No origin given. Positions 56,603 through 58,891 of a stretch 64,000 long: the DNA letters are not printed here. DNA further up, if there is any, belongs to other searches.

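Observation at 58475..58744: Secretin carrying a C-terminal TonB_C/TolA-like domain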

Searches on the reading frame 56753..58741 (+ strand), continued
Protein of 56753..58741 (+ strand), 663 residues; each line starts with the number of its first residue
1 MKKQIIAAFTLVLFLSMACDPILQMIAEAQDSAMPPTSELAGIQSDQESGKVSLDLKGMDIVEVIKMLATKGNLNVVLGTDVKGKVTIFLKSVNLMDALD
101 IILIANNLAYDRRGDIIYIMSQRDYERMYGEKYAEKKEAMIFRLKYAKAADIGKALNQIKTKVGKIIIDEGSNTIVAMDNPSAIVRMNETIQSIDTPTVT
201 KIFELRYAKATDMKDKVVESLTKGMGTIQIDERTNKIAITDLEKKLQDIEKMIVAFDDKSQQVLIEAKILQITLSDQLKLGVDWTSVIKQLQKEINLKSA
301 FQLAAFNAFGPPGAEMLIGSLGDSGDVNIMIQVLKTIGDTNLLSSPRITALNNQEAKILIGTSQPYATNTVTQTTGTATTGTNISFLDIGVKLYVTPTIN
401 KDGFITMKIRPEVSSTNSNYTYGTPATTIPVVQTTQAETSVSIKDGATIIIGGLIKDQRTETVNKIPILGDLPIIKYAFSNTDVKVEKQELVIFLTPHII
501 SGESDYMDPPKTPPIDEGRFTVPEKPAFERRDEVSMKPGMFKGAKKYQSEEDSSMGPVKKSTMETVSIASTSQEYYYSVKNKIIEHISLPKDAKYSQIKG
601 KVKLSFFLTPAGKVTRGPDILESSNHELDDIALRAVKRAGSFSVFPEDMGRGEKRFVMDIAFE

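Call 39: find_encoding_contigs(protein=P0112, flank=10000, max_places=1)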
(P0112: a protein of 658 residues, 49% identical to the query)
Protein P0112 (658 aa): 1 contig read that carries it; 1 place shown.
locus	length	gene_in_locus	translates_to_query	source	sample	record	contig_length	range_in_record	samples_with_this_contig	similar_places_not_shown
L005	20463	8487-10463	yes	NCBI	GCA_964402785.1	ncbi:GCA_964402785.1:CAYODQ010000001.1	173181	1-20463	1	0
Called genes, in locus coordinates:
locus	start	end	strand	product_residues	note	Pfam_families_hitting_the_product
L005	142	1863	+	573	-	PF05157:MshEN, PF00437:T2SSE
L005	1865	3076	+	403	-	PF28597:T2SSF_N, PF00482:T2SSF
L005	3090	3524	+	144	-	PF07963:N_methyl, PF08334:T2SSG, PF22434:PilW_C (weak)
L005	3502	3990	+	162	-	-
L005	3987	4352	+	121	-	-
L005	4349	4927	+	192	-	PF07963:N_methyl (weak), PF11612:T2SSJ (weak)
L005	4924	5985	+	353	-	PF21687:T2SSK_1st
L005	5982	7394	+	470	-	PF11104:PilM_2 (faint)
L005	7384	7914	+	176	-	-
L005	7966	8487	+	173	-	-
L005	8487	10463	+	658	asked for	PF07660:STN (faint), PF03958:Secretin_N, PF00263:Secretin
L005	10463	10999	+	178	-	-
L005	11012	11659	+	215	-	-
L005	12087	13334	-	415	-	-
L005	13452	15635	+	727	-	PF04773:FecR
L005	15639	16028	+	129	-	PF01740:STAS, PF13466:STAS_2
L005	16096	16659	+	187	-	-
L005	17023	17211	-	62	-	-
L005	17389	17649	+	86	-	PF02686:GatC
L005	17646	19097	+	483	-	PF01425:Amidase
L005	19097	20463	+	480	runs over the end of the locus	PF02934:GatB_N, PF02637:GatB_Yqey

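Call 40: find_encoding_contigs(protein=P0045, flank=10000, max_places=1)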
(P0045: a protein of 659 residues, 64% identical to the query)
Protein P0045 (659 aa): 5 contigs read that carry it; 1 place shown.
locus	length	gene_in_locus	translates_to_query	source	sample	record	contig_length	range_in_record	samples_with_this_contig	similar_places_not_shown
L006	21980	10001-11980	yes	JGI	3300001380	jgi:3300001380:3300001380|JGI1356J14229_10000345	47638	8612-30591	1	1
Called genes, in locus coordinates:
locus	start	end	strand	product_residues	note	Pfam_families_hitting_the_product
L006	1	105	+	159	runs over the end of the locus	-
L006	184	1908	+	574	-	PF05157:MshEN, PF00437:T2SSE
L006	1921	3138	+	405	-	PF28597:T2SSF_N, PF00482:T2SSF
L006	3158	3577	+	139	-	PF07963:N_methyl (weak), PF08334:T2SSG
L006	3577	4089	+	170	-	-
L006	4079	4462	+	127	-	-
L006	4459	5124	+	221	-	PF07963:N_methyl (weak)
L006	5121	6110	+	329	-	PF03934:T2SSK (faint), PF12836:HHH_3 (faint), PF21687:T2SSK_1st (faint)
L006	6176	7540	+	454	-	PF11104:PilM_2 (weak), PF05137:PilN (weak)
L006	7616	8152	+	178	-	PF04612:T2SSM (faint)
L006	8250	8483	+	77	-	PF00376:MerR, PF13411:MerR_1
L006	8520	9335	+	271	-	PF20703:nSTAND1 (weak), PF01637:ATPase_2, PF13401:AAA_22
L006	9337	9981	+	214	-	PF11356:T2SSC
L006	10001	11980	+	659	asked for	PF07660:STN (weak), PF03958:Secretin_N, PF00263:Secretin, PF13103:TonB_2, PF03544:TonB_C (weak)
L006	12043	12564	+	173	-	-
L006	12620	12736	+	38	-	-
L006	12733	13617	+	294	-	PF01634:HisG, PF08029:HisG_C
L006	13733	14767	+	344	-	PF25063:ARM_TT21_C (weak), PF13424:TPR_12 (weak), PF14559:TPR_19 (weak), PF13424:TPR_12, PF13414:TPR_11 (weak), PF13424:TPR_12 (weak), PF13414:TPR_11 (weak), PF00515:TPR_1 (weak), +19 more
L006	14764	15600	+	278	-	PF00456:Transketolase_N, PF13292:DXP_synthase_N, PF00676:E1_dh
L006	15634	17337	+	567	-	PF06068:TIP49 (weak), PF00004:AAA, PF07724:AAA_2, PF07728:AAA_5 (weak), PF17862:AAA_lid_3, PF01434:Peptidase_M41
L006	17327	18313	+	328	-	-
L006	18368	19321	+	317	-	PF02779:Transket_pyr, PF02780:Transketolase_C, PF22613:Transketolase_C_1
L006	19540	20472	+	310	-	PF00288:GHMP_kinases_N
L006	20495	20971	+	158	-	PF04026:SpoVG, PF12773:DZR (weak)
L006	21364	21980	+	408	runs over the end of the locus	PF00483:NTP_transferase, PF02348:CTP_transf_3, PF12804:NTP_transf_3, PF00132:Hexapep (weak), PF25087:GMPPB_C (weak), PF25084:LbH_EIF2B (weak), PF00132:Hexapep, PF14602:Hexapep_2 (weak)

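Call 47: predict_structure(alignment_id=A3)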
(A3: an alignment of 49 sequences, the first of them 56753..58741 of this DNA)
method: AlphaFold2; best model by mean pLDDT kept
length: 663 residues; sequences in the alignment: 49
mean_pLDDT: 69.4   pTM: 0.38
mean pLDDT of the five models: 69.4, 66.9, 65.2, 65.2, 64.4
residues with pLDDT >= 90: 14; 70-90: 394; 50-70: 135; < 50: 120
segments of 3 or more residues with pLDDT < 50: 19-48, 278-282, 291-325, 505-508, 515-522, 524-526, 528-531, 540-567
pLDDT, mean of each block of 10 residues (from residue 1): 75 69 35 34 41 73 84 81 75 75 81 82 80 66 80 80 76 80 83 82 83 86 83 87 87 81 80 61 53 35 27 38 52 62 77 79 70 64 72 82 81 74 72 71 75 69 63 61 66 80 52 49 46 50 39 31 45 84 82 69 90 85 86 86 83 89 81
secondary structure, 60 per line:
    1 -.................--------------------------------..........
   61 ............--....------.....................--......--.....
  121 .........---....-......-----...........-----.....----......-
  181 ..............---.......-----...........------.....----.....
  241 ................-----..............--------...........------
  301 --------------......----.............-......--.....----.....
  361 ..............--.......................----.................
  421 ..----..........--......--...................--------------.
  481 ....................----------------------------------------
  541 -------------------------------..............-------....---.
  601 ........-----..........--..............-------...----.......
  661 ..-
elements in order (helices of 4 or more, strands of 3 or more residues): H2-18 E51-60 H61-72 E75-78 E85-94 H95-105 E108-113 E116-121 H122-129 H133-136 E138-143 H149-159 E165-169 E174-179 H181-194 E198-204 H210-220 E227-231 E236-242 H243-256 E262-275 H284-294 E315-320 H325-337 E339-344 E347-351 E356-374 E377-399 E404-422 E427-436 E439-444 E447-465 E480-500 H572-585 H593-596 E600-608 E614-623 H626-639 E654-662

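Call 52: fold_search(model_id=the predicted structure, library=pdb)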
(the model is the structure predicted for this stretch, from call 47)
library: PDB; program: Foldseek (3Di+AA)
matches with E <= 10: 829; with E <= 0.001: 65
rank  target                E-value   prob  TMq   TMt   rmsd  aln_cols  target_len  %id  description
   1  6hcg_A                1.3e-24  1.00  0.27  0.30  30.7       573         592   19  Klebsiella pneumoniae type II secretion system outer membrane complex. PulD, PulS and PulC HR domain. (released 2019-11-27)
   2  5zdh_A                9.3e-24  1.00  0.27  0.35  25.7       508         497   20  CryoEM structure of ETEC Pilotin-Secretin AspS-GspD complex (released 2018-04-18)
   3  6i1x_A                4.7e-23  1.00  0.29  0.38  22.3       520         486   20  Aeromonas hydrophila ExeD (released 2019-04-10)
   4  6q14_A                1.1e-22  1.00  0.28  0.37  22.9       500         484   16  Structure of the Salmonella SPI-1 injectisome NC-base (released 2019-10-23)
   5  6q14_B                5.5e-22  1.00  0.29  0.37  22.5       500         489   15  Structure of the Salmonella SPI-1 injectisome NC-base (released 2019-10-23)
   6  6w6m_A                1.3e-21  1.00  0.28  0.42  24.4       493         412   21  Single particle cryoEM structure of V. cholerae Type IV competence pilus secretin PilQ (released 2020-10-14)
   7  5wq7_A                1.5e-21  1.00  0.29  0.39  23.9       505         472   21  CryoEM structure of type II secretion system secretin GspD in E.coli K12 (released 2016-12-28)
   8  5tcr_A                1.3e-20  1.00  0.28  0.38  22.2       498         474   15  Atomic model of the Salmonella SPI-1 type III secretion injectisome basal body proteins InvG, PrgH, and PrgK (released 2016-12-21)
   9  6i1y_A                1.3e-20  1.00  0.28  0.36  23.2       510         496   19  Vibrio vulnificus EpsD (released 2019-04-10)
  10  5wq8_A                4.9e-20  1.00  0.27  0.35  26.2       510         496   19  CryoEM structure of type II secretion system secretin GspD in Vibrio cholerae (released 2016-12-28)
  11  5wln_A                6.1e-20  1.00  0.27  0.43  20.8       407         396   23  Cryo-EM structure of the T2SS secretin XcpQ from Pseudomonas aeruginosa (released 2017-10-25)
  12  8co1_A1               7.1e-20  1.00  0.27  0.29  39.6       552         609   14  Type II Secretion System (released 2024-04-10)
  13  7ah9_5N               8.7e-20  1.00  0.24  0.31  26.8       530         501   14  Substrate-engaged type 3 secretion system needle complex from Salmonella enterica typhimurium - SpaR state 1 (released 2021-03-17)
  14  7ah9_5B               1.1e-19  1.00  0.24  0.31  25.2       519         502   15  Substrate-engaged type 3 secretion system needle complex from Salmonella enterica typhimurium - SpaR state 1 (released 2021-03-17)
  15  7ah9_5E               1.5e-19  1.00  0.24  0.31  25.4       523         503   15  Substrate-engaged type 3 secretion system needle complex from Salmonella enterica typhimurium - SpaR state 1 (released 2021-03-17)
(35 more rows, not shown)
